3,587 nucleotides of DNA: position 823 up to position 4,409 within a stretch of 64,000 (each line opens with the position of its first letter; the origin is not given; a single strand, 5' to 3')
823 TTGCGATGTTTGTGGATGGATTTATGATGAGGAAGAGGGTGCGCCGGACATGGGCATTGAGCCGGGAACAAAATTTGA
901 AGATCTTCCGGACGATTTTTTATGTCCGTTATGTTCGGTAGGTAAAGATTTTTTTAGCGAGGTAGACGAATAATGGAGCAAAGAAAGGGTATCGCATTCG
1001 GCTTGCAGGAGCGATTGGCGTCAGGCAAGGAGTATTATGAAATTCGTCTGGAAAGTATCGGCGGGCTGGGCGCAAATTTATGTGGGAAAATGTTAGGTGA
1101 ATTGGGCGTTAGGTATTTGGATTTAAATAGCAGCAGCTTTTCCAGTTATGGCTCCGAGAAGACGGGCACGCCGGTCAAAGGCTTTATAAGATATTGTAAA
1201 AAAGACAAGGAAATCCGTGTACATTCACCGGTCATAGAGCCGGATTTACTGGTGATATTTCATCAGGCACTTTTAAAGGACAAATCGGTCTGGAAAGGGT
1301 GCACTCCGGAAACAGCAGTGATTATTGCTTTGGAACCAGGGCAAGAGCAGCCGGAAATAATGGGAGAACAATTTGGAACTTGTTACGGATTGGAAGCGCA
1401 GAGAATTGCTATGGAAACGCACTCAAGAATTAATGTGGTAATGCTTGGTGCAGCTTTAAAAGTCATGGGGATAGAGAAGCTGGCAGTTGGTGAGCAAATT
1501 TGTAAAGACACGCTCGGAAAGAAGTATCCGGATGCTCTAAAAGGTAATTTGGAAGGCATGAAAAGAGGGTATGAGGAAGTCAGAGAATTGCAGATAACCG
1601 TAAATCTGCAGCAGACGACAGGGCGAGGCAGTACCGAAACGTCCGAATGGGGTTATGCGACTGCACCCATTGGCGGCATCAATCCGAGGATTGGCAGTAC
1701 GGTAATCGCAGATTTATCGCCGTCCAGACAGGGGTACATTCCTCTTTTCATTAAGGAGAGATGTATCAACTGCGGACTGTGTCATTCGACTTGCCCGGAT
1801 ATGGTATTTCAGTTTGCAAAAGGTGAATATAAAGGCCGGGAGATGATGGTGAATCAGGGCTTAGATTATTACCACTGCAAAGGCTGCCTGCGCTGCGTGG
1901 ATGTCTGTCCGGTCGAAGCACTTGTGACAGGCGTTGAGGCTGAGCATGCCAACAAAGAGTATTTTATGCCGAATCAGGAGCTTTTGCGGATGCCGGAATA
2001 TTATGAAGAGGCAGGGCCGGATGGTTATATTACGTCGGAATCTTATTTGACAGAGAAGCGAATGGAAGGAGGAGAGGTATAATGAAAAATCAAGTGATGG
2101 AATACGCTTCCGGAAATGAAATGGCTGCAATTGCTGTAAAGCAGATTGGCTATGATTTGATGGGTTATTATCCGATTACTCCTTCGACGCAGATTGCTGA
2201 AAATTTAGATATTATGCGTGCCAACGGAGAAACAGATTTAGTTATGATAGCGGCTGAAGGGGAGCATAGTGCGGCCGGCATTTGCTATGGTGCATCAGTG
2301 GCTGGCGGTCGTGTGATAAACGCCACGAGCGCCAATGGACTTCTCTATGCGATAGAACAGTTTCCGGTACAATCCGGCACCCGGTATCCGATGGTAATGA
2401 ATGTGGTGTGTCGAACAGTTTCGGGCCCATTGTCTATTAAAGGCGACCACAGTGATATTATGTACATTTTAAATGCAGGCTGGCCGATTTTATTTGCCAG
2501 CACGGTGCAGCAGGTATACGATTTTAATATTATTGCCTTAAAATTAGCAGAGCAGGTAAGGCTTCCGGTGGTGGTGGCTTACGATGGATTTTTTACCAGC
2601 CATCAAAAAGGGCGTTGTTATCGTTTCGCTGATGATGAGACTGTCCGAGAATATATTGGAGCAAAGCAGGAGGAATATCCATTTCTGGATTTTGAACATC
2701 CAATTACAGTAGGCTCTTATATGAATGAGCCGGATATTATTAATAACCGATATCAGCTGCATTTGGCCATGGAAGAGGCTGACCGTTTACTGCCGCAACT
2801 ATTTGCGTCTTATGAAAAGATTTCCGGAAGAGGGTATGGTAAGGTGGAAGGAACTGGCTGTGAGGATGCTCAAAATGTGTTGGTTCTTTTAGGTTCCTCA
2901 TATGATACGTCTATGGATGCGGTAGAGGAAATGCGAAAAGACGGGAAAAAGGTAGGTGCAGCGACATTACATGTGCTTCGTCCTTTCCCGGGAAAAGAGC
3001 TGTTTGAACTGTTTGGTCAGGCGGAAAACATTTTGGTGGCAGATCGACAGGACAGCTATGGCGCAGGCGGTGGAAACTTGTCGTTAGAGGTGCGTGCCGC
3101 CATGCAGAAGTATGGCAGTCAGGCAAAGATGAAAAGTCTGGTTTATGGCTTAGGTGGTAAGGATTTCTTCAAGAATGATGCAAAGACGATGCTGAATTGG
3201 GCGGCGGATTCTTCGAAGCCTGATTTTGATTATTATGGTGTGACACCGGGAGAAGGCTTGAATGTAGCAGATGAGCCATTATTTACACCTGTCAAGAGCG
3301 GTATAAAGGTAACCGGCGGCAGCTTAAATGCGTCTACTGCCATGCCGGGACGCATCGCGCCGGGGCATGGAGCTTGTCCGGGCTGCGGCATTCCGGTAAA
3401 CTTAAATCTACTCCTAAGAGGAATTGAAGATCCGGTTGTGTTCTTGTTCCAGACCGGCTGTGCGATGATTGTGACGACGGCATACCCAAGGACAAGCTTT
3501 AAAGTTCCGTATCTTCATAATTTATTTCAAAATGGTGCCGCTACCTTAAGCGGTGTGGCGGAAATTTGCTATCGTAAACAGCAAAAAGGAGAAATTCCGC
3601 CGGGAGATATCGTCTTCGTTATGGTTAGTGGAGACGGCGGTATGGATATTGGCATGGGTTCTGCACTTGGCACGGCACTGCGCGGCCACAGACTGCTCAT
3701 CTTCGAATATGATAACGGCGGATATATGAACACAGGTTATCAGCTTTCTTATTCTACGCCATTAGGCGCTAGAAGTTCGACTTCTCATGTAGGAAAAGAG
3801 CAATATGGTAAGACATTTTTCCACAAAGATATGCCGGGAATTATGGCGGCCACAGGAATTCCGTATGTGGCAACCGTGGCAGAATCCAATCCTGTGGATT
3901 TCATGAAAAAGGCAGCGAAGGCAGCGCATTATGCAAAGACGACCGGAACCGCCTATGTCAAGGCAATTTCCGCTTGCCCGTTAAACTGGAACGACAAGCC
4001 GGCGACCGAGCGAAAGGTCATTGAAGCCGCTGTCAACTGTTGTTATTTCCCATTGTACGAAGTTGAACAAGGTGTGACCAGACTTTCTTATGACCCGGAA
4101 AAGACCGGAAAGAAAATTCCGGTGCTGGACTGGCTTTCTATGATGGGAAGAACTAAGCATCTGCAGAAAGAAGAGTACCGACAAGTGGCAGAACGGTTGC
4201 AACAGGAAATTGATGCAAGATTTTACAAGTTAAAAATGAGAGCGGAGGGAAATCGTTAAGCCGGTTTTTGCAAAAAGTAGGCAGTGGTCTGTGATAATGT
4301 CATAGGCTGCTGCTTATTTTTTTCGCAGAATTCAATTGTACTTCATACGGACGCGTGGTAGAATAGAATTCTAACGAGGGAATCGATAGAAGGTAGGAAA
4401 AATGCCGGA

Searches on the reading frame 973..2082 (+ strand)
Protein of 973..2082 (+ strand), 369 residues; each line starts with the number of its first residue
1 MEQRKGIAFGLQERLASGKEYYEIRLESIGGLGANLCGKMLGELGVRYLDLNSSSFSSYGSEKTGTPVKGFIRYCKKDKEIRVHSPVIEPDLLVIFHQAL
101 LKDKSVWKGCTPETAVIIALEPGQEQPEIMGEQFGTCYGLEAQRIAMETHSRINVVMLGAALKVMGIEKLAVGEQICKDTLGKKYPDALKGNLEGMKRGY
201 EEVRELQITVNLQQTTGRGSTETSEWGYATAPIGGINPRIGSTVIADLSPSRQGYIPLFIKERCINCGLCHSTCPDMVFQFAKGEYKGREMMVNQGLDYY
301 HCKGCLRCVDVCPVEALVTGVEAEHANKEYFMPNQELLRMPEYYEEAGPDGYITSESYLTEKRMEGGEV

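Call 77: search_protein_families(library=pfam, proteins=[window:973-2082:+], max_evalue=0.00001)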
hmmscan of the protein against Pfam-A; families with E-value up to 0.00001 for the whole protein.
window:973-2082:+ (369 aa): 11 families
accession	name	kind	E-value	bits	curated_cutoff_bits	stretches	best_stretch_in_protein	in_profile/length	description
PF01558.24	POR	-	6.6e-18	65.9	27.4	1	30-201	1-173/173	Pyruvate ferredoxin/flavodoxin oxidoreductase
PF00037.32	Fer4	-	3.5e-11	42.9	21.1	0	298-317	4-23/24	4Fe-4S binding domain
PF14697.11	Fer4_21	-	2.2e-10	41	35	1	261-316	5-55/59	4Fe-4S dicluster domain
PF13237.11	Fer4_10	-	2.4e-09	37.4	25.5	1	259-313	4-53/53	4Fe-4S dicluster domain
PF12838.12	Fer4_7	-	6.1e-09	36.7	27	1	263-316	1-52/52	4Fe-4S dicluster domain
PF12797.12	Fer4_2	-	2.5e-08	33.8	24.5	0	256-275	2-21/22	4Fe-4S binding domain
PF13484.11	Fer4_16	-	2.8e-08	34.8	30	0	301-323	1-22/66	4Fe-4S double cluster binding domain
PF12837.12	Fer4_6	-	7.2e-08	32.5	25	0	257-278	2-23/24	4Fe-4S binding domain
PF12800.12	Fer4_4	-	2.3e-07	31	24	0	262-275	2-15/17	4Fe-4S binding domain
PF13187.11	Fer4_9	-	3.6e-07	30.5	27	1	263-316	1-51/52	4Fe-4S dicluster domain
PF13183.11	Fer4_8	-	1e-06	29.6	27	1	262-315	3-67/68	4Fe-4S dicluster domain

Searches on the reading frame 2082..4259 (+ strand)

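Call 77: search_protein_families(library=pfam, proteins=[window:2082-4259:+], max_evalue=0.00001)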
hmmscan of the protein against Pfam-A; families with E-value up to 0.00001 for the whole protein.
window:2082-4259:+ (725 aa): 3 families
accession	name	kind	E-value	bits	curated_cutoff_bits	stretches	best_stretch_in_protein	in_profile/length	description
PF01855.24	POR_N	-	8.5e-60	202.8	27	1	18-235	2-224/231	Pyruvate flavodoxin/ferredoxin oxidoreductase, thiamine diP-bdg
PF17147.9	PFOR_II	-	1.6e-20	73.8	27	1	263-362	1-97/102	Pyruvate:ferredoxin oxidoreductase core domain II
PF02775.26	TPP_enzyme_C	-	7.1e-08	32.8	21.9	1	459-626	3-149/151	Thiamine pyrophosphate enzyme, C-terminal TPP binding domain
